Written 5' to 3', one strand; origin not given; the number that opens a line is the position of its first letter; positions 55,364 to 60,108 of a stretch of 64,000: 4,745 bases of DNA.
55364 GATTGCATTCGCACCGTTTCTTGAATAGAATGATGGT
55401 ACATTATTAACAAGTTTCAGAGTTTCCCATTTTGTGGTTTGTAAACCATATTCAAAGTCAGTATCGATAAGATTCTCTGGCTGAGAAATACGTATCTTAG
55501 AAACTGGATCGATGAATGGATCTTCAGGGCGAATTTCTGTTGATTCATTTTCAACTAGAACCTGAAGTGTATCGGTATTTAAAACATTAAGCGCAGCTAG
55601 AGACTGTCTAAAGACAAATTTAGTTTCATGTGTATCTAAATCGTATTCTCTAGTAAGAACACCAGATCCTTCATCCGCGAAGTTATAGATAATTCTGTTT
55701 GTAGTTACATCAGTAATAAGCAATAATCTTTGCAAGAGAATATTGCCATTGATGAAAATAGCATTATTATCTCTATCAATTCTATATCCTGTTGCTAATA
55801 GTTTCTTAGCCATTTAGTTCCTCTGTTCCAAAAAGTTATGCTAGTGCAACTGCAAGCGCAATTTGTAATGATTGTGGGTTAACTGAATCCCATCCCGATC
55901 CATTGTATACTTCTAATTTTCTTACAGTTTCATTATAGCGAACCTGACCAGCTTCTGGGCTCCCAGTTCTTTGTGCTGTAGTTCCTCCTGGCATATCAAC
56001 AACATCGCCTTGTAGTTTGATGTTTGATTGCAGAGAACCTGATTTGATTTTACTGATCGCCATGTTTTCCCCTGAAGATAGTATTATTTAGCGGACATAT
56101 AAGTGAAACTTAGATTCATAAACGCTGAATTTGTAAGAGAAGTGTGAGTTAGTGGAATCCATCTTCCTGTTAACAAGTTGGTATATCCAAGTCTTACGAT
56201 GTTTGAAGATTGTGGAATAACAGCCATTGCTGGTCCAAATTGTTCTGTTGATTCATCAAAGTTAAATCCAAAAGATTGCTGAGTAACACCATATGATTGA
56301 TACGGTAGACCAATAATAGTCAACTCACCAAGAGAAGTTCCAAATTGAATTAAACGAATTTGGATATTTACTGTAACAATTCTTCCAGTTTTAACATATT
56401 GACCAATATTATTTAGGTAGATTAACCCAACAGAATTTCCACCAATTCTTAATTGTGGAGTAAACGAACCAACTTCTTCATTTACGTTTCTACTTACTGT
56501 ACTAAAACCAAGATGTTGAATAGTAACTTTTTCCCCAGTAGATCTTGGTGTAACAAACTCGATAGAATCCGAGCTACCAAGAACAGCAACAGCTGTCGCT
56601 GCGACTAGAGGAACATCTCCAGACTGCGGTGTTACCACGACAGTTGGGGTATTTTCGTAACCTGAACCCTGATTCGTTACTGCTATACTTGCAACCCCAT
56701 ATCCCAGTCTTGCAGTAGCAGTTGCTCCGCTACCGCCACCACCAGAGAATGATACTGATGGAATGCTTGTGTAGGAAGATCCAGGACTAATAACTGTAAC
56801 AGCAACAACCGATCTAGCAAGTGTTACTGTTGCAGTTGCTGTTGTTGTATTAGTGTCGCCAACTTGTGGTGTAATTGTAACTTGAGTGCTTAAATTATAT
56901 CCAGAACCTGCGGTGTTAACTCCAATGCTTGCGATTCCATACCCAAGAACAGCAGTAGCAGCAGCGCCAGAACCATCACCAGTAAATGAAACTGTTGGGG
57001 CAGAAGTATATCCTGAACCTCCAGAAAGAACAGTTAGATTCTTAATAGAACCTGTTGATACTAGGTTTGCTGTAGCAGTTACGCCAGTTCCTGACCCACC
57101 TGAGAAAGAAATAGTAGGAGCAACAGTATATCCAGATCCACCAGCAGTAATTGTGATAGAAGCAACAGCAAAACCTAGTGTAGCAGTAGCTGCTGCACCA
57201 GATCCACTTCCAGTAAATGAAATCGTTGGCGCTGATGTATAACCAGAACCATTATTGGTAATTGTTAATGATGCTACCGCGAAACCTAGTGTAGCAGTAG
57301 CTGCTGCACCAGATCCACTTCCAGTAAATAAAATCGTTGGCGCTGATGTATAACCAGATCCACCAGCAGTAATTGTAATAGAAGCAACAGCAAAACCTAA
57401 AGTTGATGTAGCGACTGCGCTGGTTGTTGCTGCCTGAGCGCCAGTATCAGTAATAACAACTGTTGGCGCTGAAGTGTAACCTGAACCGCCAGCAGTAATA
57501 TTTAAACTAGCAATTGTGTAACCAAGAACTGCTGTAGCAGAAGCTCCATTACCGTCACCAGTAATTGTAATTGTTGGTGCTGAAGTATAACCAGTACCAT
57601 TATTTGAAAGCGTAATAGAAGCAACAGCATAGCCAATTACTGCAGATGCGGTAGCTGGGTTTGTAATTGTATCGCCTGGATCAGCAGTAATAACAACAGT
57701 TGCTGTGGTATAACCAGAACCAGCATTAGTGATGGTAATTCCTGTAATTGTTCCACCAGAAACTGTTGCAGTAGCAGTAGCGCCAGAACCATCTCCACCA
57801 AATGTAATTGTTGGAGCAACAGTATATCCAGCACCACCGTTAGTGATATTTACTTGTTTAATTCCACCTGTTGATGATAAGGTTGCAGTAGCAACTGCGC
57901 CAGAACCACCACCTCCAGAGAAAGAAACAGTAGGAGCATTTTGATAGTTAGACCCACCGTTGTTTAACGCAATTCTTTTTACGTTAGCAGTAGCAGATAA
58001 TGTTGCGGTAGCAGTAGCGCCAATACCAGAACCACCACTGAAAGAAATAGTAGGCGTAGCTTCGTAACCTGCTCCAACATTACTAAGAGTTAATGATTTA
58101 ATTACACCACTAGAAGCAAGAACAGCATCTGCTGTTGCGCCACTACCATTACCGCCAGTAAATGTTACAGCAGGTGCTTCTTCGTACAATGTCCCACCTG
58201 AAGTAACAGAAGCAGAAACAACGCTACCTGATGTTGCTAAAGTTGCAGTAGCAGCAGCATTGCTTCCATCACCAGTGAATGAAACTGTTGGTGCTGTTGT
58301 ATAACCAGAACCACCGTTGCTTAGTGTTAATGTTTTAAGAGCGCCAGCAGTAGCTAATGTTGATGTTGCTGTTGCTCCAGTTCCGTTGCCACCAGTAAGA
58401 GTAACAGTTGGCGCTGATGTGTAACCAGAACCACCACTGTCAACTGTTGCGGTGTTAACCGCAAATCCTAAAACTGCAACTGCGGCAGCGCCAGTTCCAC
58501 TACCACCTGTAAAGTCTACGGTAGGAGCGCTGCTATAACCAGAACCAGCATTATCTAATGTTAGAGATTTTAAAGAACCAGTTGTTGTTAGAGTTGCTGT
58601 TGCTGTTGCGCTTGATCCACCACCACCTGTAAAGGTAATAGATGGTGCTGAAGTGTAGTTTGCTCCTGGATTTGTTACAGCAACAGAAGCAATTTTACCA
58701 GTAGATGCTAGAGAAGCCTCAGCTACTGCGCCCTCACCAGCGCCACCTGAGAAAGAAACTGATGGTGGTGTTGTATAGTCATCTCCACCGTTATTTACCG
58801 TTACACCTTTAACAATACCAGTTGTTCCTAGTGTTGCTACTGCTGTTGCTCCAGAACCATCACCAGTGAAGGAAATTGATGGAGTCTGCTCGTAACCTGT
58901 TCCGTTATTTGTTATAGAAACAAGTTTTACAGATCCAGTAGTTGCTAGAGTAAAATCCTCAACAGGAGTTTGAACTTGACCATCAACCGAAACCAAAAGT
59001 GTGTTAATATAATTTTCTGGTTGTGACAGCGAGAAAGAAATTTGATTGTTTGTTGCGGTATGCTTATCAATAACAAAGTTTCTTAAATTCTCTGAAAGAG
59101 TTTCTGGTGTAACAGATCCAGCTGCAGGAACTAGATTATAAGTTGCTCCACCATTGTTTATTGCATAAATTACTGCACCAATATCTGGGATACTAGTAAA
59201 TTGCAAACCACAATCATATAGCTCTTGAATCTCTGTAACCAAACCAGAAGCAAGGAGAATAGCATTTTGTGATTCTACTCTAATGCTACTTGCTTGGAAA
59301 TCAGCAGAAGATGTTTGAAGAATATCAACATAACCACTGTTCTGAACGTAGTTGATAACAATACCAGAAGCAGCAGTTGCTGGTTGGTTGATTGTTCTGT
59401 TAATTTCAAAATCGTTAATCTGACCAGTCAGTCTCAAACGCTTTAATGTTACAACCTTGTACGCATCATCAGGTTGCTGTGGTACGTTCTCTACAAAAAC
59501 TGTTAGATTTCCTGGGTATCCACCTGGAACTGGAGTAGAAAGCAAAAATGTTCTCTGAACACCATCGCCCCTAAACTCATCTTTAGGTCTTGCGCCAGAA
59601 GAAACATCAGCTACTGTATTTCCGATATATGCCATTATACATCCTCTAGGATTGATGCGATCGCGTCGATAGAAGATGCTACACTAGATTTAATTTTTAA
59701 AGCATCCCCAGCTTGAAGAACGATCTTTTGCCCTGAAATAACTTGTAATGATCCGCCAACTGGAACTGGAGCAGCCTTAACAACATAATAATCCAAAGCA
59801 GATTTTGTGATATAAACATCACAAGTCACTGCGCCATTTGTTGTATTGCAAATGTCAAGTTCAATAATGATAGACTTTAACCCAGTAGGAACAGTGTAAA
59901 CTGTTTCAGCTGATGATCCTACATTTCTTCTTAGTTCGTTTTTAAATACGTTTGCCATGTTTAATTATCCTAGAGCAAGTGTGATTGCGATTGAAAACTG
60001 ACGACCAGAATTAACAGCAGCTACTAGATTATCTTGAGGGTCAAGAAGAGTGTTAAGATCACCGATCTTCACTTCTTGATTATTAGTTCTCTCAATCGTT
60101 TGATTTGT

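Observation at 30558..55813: Two paralogous giant structural genes (9.3 kb and 10.4 kb) with conserved ends and divergent centres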

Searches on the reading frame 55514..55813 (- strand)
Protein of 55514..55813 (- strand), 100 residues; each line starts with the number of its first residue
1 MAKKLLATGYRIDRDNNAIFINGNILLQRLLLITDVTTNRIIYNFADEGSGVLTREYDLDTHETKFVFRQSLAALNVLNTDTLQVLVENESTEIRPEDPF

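Call 86: search_protein_families(library=phrogs, proteins=[window:55514-55813:-], max_evalue=0.001)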
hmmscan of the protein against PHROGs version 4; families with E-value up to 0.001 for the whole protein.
window:55514-55813:- (100 aa): 1 family
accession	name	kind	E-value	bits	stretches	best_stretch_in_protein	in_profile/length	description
phrog_5838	-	head and packaging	3.9e-10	39.2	1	1-98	1-100/1106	virion structural protein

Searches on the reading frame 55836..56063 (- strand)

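Call 86: search_protein_families(library=phrogs, proteins=[window:55836-56063:-], max_evalue=0.001)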
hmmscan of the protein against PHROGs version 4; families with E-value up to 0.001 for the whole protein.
window:55836-56063:- (75 aa): 17 families
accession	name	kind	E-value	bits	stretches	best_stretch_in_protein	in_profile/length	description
phrog_2803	-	unknown function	8.9e-11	42.6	1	10-64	31-85/311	-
phrog_1325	-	unknown function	1.4e-09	38.9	1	17-62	36-82/334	-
phrog_25721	-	unknown function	1.7e-08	34.9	1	22-59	41-78/340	-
phrog_24138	-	unknown function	2.3e-07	31.4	1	22-62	41-81/347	-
phrog_29838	-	unknown function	5.6e-07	30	1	21-58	40-77/343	-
phrog_5636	-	unknown function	8.6e-07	29.2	1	19-59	39-79/463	-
phrog_5621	-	unknown function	8.4e-06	26.2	1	22-61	41-80/396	-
phrog_1959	-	unknown function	1.5e-05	25.8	1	10-65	33-95/298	-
phrog_1710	-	unknown function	2.4e-05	23.9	1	22-61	485-524/783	-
phrog_7459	-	unknown function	0.00011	22.9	1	18-54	27-63/307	-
phrog_2295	-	unknown function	0.00013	21.6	1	22-64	520-562/1183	-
phrog_38538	-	unknown function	0.00016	22.1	1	23-58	42-77/354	-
phrog_6005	-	head and packaging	0.00016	20.4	1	23-60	1221-1257/1512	virion structural protein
phrog_10792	-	unknown function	0.00048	21.3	1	13-54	70-112/124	-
phrog_30742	-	tail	0.00049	18.9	1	24-72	978-1027/1029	tail fiber protein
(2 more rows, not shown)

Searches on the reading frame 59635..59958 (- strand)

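Call 86: search_protein_families(library=phrogs, proteins=[window:59635-59958:-], max_evalue=0.001)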
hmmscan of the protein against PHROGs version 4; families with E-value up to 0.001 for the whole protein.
window:59635-59958:- (107 aa): 2 families
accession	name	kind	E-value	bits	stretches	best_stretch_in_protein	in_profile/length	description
phrog_1276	-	unknown function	5.2e-12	46.9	1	1-105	1-110/325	-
phrog_26609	-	unknown function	2.7e-08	34.6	1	18-106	88-178/180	-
